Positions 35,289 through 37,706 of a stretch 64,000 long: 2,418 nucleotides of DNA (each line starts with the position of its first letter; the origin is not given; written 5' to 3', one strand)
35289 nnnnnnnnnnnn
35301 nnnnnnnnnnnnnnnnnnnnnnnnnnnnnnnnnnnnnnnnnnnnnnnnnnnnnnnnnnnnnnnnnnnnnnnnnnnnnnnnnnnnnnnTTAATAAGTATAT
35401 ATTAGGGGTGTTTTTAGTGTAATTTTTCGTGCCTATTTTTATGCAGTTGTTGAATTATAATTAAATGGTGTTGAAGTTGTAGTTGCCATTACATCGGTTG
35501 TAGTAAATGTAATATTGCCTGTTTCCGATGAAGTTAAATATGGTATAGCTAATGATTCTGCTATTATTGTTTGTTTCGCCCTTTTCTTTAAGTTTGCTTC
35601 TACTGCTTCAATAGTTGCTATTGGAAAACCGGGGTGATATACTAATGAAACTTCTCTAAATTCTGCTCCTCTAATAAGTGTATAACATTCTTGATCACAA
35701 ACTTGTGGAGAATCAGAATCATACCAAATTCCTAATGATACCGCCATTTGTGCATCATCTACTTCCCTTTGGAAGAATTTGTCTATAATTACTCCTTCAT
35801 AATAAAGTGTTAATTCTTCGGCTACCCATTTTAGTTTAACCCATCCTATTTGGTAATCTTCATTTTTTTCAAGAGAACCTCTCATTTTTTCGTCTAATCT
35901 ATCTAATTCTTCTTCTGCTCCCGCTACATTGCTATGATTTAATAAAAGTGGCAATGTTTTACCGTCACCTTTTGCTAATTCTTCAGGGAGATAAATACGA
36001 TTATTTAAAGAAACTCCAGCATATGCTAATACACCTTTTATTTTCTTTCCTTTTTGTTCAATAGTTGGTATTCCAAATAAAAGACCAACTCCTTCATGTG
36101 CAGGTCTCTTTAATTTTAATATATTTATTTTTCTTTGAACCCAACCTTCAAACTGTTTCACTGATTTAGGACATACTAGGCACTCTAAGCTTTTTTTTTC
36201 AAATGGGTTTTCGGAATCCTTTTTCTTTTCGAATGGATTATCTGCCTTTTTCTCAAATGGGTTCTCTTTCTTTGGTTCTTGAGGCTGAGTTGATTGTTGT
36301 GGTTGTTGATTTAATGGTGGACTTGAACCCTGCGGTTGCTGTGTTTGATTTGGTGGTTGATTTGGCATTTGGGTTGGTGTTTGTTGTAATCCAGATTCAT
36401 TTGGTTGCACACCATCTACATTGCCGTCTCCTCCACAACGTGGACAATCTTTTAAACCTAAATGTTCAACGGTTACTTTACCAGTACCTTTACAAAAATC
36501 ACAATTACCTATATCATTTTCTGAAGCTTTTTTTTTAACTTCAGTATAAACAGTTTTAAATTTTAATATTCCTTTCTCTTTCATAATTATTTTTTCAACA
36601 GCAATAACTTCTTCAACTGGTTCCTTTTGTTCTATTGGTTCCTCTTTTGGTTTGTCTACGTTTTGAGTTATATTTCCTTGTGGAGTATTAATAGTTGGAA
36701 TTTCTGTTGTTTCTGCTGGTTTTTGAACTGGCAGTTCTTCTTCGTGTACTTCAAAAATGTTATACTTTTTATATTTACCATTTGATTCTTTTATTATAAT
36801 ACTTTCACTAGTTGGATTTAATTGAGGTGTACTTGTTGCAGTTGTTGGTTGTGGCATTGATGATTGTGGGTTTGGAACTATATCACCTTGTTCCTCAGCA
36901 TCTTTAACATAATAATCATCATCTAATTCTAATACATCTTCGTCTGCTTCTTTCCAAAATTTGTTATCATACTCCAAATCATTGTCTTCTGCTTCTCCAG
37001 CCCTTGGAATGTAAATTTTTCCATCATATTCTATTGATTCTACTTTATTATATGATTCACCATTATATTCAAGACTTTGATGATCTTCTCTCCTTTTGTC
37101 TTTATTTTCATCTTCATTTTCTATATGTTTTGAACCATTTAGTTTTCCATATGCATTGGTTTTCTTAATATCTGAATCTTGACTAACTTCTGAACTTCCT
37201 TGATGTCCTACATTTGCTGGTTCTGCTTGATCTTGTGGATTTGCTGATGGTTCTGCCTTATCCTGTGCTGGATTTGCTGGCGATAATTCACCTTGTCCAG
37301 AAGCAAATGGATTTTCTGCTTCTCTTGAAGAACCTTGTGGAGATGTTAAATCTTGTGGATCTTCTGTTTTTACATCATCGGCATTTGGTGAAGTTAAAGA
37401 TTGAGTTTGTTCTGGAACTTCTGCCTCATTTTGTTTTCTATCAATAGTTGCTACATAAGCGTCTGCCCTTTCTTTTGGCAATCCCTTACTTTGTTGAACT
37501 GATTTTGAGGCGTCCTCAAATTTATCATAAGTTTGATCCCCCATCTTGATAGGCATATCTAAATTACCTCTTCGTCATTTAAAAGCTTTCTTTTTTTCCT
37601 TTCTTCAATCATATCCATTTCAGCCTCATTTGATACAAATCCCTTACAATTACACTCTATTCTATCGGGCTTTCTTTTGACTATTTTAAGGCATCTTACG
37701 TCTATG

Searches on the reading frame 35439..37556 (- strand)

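Call 9: search_protein_families(library=phrogs, proteins=[window:35439-37556:-], max_evalue=0.001)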
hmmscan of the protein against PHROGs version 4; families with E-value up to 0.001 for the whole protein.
window:35439-37556:- (705 aa): 1 family
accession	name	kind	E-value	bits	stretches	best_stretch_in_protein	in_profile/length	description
phrog_20807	-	unknown function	0.00068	20.3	0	321-388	74-144/222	-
